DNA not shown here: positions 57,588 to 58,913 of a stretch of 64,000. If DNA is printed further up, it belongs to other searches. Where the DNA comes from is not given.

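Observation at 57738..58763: Glutamate racemase homologue carrying a lipoprotein export signal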

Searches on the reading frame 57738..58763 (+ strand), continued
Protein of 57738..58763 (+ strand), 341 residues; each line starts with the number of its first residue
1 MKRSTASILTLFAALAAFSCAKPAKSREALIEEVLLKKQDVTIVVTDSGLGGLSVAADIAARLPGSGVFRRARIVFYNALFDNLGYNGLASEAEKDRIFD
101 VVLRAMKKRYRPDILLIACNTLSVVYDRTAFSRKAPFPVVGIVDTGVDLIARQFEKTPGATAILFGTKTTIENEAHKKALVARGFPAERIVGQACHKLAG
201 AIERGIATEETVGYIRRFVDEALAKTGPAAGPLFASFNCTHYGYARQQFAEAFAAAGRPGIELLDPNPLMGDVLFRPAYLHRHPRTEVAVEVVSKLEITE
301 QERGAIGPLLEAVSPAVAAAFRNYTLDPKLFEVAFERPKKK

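Call 45: search_solved_structures(query=A1, max_evalue=1, show_alignments=5)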
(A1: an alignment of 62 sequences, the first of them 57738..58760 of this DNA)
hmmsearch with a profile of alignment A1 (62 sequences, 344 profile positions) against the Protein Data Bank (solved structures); distinct sequences matched with E-value up to 1: 27.
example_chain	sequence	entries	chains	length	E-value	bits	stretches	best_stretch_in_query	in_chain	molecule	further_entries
3uhf_A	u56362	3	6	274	1.7e-18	70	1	33-189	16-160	Glutamate racemase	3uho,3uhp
5w1q_A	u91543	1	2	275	4.1e-14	55.6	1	41-189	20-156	Glutamate racemase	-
8eb3_A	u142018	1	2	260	5.4e-14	55.2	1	42-189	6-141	Glutamate racemase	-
7uj5_A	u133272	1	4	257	6.4e-14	54.9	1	43-189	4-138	Glutamate racemase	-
2jfq_A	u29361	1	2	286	1.2e-13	54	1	44-248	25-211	GLUTAMATE RACEMASE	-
8tba_A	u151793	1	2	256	9.9e-13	51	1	44-189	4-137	Glutamate racemase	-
8udi_A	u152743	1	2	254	1.1e-12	50.9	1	44-189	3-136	Glutamate racemase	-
2jfx_A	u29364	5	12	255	1.1e-12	50.9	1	44-189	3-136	GLUTAMATE RACEMASE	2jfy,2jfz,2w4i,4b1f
2dwu_A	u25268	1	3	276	3.8e-12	49.1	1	42-247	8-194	Glutamate racemase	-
1zuw_A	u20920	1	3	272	6.9e-12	48.2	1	44-248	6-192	glutamate racemase 1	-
1b73_A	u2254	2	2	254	1.8e-11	46.9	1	44-254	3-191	GLUTAMATE RACEMASE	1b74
3out_A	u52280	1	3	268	4.9e-11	45.4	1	44-286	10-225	Glutamate racemase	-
2gzm_A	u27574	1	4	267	5.8e-10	41.9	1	43-245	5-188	Glutamate racemase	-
2jfu_A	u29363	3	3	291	2.2e-09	40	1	116-255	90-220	GLUTAMATE RACEMASE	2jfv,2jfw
3hfr_A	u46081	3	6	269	2.1e-08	36.8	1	115-246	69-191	Glutamate racemase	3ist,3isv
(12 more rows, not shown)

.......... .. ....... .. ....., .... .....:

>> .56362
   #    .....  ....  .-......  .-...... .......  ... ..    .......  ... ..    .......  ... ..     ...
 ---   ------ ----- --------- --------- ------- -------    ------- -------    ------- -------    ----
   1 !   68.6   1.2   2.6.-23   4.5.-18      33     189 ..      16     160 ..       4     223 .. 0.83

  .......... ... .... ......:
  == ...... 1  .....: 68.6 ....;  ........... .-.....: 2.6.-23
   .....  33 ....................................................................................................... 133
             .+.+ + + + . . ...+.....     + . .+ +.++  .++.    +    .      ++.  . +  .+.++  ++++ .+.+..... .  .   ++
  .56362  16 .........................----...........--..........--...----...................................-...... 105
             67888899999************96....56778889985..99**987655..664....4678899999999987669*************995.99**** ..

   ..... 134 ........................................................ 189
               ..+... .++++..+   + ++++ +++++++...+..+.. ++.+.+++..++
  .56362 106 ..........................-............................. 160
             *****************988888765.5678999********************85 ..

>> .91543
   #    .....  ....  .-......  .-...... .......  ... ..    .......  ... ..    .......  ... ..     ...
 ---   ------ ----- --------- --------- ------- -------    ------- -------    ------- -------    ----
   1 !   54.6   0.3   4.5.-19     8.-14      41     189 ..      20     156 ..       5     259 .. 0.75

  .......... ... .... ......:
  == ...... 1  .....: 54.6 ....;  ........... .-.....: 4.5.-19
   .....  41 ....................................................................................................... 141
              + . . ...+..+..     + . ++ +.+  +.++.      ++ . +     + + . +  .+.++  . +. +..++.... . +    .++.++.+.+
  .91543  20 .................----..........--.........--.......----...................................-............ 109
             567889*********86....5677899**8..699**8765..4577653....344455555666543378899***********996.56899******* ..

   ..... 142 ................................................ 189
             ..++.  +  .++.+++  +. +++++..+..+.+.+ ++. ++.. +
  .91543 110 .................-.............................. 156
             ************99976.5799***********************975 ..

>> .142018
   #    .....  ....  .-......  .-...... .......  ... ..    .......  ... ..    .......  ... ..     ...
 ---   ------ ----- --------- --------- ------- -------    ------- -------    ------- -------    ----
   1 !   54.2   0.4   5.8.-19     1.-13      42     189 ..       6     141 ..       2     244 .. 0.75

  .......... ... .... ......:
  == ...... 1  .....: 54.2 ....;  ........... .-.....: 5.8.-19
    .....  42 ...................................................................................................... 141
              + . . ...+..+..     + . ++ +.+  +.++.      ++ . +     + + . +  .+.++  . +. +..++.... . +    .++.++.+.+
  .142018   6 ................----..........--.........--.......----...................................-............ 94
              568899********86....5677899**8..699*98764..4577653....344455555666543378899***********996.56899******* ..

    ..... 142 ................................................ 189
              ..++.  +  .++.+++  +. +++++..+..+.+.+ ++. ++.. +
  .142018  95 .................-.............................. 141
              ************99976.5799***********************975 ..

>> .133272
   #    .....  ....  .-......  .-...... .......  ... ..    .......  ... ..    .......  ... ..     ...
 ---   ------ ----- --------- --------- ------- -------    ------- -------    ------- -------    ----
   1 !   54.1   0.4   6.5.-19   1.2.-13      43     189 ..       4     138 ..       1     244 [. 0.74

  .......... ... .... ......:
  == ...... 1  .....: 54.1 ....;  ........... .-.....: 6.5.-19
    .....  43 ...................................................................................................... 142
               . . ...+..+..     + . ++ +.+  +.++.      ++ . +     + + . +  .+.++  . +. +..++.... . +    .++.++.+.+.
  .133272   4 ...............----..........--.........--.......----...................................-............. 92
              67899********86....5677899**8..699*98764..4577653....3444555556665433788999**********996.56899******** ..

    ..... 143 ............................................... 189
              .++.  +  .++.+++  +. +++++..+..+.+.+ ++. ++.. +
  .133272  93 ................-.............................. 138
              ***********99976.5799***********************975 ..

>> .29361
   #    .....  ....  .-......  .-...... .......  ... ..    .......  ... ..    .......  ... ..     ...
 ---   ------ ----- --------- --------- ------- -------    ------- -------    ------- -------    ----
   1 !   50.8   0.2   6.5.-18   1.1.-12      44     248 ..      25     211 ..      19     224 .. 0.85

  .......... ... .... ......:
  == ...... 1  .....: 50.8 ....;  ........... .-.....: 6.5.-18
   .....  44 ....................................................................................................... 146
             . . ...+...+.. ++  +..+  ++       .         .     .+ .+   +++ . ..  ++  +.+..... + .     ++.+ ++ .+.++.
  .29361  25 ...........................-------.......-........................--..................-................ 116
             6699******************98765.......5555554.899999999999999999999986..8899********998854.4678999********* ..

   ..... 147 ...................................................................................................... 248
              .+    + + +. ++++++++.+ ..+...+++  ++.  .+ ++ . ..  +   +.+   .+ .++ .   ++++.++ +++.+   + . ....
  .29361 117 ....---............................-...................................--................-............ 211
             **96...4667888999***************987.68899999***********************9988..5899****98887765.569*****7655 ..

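Call 57: search_protein_representatives(protein=window:57738-58760:+)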
Query: 341 residues. Proteins with E-value up to 0.001 (for the whole library): 1166; up to 1e-10: 454; up to 1e-30: 252. The best 150 are listed.
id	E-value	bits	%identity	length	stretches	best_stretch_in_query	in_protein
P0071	2.6e-122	424.4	84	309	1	50-280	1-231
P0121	1.3e-108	379.4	53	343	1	4-338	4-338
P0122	7.2e-100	350.7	54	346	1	6-334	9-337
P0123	9.3e-76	271.5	42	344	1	19-332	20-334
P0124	4.0e-72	259.5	45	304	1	38-333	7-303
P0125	1.2e-71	258.0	45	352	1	33-332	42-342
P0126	1.5e-71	257.7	46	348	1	33-334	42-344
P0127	2.0e-71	257.2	44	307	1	35-330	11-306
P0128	2.2e-71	257.1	46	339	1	29-332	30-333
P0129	1.0e-69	251.6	45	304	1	35-330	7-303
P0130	2.3e-68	247.2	43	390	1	33-332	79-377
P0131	7.3e-68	245.5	43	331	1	12-331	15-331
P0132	1.3e-67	244.7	45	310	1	42-332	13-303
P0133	1.9e-67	244.2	42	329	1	32-332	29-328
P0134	1.0e-66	241.8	51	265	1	18-257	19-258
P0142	7.5e-63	229.1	41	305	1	37-336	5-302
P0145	1.2e-61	225.1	40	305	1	36-336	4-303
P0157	6.5e-59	216.1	38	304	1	39-335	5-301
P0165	4.4e-57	210.1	39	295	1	38-331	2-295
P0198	1.8e-50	188.4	42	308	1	42-331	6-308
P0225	3.2e-47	177.7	34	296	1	42-332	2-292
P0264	4.7e-43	164.0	36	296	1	42-331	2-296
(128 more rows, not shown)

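Call 60: list_cluster_members(proteins=[P0124, P0129, P0132, P0142, P0145, P0157, P0165, P0198, P0225, P0264])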
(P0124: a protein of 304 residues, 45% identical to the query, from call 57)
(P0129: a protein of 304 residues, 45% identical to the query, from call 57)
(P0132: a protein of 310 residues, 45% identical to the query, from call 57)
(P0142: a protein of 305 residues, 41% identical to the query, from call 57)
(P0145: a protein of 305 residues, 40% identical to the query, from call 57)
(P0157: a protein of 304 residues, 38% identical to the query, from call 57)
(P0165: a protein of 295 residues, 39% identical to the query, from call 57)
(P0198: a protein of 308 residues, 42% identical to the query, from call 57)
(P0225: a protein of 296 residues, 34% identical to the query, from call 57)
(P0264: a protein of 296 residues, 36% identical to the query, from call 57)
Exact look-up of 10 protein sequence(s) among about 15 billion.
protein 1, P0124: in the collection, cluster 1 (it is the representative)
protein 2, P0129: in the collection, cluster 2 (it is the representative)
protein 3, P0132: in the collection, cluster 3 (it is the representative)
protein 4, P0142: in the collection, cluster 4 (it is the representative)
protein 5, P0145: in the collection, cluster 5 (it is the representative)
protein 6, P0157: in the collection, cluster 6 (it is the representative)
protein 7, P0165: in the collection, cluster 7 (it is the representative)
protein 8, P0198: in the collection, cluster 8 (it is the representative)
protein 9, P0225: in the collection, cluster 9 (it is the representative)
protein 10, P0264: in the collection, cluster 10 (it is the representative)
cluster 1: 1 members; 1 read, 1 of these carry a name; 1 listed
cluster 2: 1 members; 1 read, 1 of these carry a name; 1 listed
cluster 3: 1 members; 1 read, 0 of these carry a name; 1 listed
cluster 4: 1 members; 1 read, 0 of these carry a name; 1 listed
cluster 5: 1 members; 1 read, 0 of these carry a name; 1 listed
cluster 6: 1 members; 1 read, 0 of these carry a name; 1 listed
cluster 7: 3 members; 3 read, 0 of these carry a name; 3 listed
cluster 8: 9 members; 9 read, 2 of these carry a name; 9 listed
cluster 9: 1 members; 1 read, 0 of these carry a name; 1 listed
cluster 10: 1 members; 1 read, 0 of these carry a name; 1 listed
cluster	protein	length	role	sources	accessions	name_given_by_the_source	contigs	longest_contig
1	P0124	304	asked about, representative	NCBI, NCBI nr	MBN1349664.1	aspartate/glutamate racemase family protein [candidate division KSB1 bacterium]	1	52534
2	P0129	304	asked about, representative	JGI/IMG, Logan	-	glutamate racemase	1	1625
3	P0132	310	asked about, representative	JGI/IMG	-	-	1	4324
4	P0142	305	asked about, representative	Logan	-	-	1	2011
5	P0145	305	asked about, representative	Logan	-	-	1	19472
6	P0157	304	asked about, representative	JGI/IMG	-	-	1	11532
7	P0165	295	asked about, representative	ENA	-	-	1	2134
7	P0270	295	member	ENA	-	-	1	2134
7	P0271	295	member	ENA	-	-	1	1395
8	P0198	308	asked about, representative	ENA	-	-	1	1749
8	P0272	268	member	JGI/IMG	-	hypothetical protein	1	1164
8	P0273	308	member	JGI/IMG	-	glutamate racemase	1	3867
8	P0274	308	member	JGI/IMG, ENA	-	-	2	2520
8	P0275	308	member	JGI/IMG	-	-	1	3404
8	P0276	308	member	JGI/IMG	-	-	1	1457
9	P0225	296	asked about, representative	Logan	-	-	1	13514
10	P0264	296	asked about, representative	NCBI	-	-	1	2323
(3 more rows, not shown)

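Call 61: search_protein_families(library=ncbifam, proteins=[P0124, P0129, P0142, P0157, P0198, P0225, P0264, P0122, P0128], max_evalue=0.00001)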
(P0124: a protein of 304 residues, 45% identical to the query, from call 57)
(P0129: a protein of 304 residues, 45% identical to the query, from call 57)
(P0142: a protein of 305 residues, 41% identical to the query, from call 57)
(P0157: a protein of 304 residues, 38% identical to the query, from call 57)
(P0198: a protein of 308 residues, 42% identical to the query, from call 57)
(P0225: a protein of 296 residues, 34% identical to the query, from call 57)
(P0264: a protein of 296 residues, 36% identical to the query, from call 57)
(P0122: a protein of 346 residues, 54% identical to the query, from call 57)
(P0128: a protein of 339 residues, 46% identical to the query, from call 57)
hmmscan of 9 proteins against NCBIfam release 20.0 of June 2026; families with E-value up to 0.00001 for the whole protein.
P0124 (304 aa): 4 families
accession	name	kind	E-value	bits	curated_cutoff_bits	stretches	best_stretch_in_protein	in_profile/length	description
TIGR00067.1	glut_race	equivalog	3e-16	59.6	146.65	1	12-240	1-211/251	glutamate racemase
NF002035.0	PRK00865.1-3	equivalog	2.5e-13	50.2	328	1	11-221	5-196/267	glutamate racemase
TIGR00035.1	asp_race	subfamily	2.1e-08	34.1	93.1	1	28-156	23-145/236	amino acid racemase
NF002034.1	PRK00865.1-1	equivalog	6.6e-06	25.5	408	1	12-212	1-184/260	glutamate racemase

P0129 (304 aa): 4 families
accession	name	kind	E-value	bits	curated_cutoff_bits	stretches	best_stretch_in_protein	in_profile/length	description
TIGR00067.1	glut_race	equivalog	7.5e-17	61.6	146.65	1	15-250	1-218/251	glutamate racemase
NF002035.0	PRK00865.1-3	equivalog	6.5e-13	48.9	328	1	14-247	5-222/267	glutamate racemase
NF002034.1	PRK00865.1-1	equivalog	9.8e-11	41.4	408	1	15-228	1-197/260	glutamate racemase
TIGR00035.1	asp_race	subfamily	7.6e-07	28.9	93.1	1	43-159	36-145/236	amino acid racemase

P0142 (305 aa): 2 families
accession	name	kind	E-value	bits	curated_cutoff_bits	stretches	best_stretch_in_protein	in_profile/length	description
TIGR00067.1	glut_race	equivalog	5.7e-15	55.4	146.65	1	11-221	1-196/251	glutamate racemase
NF002035.0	PRK00865.1-3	equivalog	3.4e-07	30.1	328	1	10-220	5-199/267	glutamate racemase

P0157 (304 aa): 3 families
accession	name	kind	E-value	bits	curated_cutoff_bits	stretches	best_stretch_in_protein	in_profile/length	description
NF002035.0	PRK00865.1-3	equivalog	2.9e-12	46.7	328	1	8-222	5-201/267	glutamate racemase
TIGR00067.1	glut_race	equivalog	5.6e-12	45.6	146.65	1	9-239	1-214/251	glutamate racemase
TIGR00035.1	asp_race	subfamily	9.4e-07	28.6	93.1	1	35-151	34-144/236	amino acid racemase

P0198 (308 aa): 2 families
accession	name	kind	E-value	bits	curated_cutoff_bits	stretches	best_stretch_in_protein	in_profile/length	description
TIGR00067.1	glut_race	equivalog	5.4e-09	35.8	146.65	1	7-212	1-190/251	glutamate racemase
NF002035.0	PRK00865.1-3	equivalog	1.5e-06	28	328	1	7-214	6-196/267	glutamate racemase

P0225 (296 aa): 4 families
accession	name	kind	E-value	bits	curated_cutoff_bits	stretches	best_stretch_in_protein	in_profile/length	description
TIGR00067.1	glut_race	equivalog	2.6e-24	86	146.65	1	3-235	1-211/251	glutamate racemase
NF002035.0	PRK00865.1-3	equivalog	4.9e-19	68.9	328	1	3-235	6-215/267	glutamate racemase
NF002034.1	PRK00865.1-1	equivalog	2.9e-08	33.3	408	1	3-232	1-209/260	glutamate racemase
TIGR00035.1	asp_race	subfamily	3.4e-07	30.1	93.1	1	33-201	38-197/236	amino acid racemase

P0264 (296 aa): 4 families
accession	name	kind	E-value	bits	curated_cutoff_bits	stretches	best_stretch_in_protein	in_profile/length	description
TIGR00067.1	glut_race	equivalog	9.5e-14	51.4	146.65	1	3-247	1-223/251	glutamate racemase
NF002035.0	PRK00865.1-3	equivalog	8.3e-11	41.9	328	1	3-213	6-197/267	glutamate racemase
NF052483.1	racemase_CuyB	equivalog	6.1e-10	39.4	190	1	13-236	13-222/225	cysteate racemase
TIGR00035.1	asp_race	subfamily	2.8e-06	27.1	93.1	1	31-153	35-149/236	amino acid racemase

P0122 (346 aa): 2 families
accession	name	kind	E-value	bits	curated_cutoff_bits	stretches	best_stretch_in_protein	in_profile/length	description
TIGR00067.1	glut_race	equivalog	1.6e-13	50.7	146.65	1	45-256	1-194/251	glutamate racemase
NF002035.0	PRK00865.1-3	equivalog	1.1e-11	44.8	328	1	44-256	5-198/267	glutamate racemase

P0128 (339 aa): 2 families
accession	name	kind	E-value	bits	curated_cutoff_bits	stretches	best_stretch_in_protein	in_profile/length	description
TIGR00067.1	glut_race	equivalog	3.8e-12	46.1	146.65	1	43-255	1-195/251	glutamate racemase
NF002035.0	PRK00865.1-3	equivalog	6.7e-09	35.7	328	1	44-247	7-191/267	glutamate racemase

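Call 62: find_encoding_contigs(protein=P0124, flank=6000, max_places=2)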
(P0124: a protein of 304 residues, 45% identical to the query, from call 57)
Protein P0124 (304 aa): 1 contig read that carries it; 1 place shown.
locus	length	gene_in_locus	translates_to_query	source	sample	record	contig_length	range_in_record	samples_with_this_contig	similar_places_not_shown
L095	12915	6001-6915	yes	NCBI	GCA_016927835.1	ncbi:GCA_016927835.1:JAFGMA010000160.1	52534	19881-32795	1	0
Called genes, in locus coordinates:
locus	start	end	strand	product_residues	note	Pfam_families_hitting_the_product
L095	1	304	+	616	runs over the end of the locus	PF19973:TCAD7, PF12770:CHAT, PF01364:Peptidase_C25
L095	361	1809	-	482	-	PF01841:Transglut_core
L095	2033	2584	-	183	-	-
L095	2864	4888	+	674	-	PF08487:VIT, PF13757:VIT_2 (weak), PF00092:VWA, PF13519:VWA_2 (weak), PF13768:VWA_3, PF18962:Por_Secre_tail (weak), PF13860:FlgD_ig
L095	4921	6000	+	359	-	PF01208:URO-D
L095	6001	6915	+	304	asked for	PF01177:Asp_Glu_race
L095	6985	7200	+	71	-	-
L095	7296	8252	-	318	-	PF14378:PAP2_3, PF01569:PAP2 (weak)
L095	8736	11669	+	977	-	PF00082:Peptidase_S8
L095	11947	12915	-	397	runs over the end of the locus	-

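Call 63: find_encoding_contigs(protein=P0145, flank=5000, max_places=2)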
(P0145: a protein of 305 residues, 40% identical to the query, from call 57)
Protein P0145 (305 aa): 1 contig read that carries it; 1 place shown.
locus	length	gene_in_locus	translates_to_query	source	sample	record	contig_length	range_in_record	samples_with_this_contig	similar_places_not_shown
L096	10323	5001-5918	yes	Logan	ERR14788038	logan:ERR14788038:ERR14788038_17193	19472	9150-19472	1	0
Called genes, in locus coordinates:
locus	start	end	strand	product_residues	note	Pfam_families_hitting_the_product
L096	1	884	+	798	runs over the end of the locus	-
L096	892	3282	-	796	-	-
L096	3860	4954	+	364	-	PF01177:Asp_Glu_race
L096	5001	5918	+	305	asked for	PF01177:Asp_Glu_race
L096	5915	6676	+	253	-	PF13458:Peripla_BP_6 (weak)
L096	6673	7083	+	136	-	-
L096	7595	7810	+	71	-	PF14384:BrnA_antitoxin (weak)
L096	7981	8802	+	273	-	PF05013:FGase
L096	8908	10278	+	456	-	PF07690:MFS_1, PF00083:Sugar_tr, PF07690:MFS_1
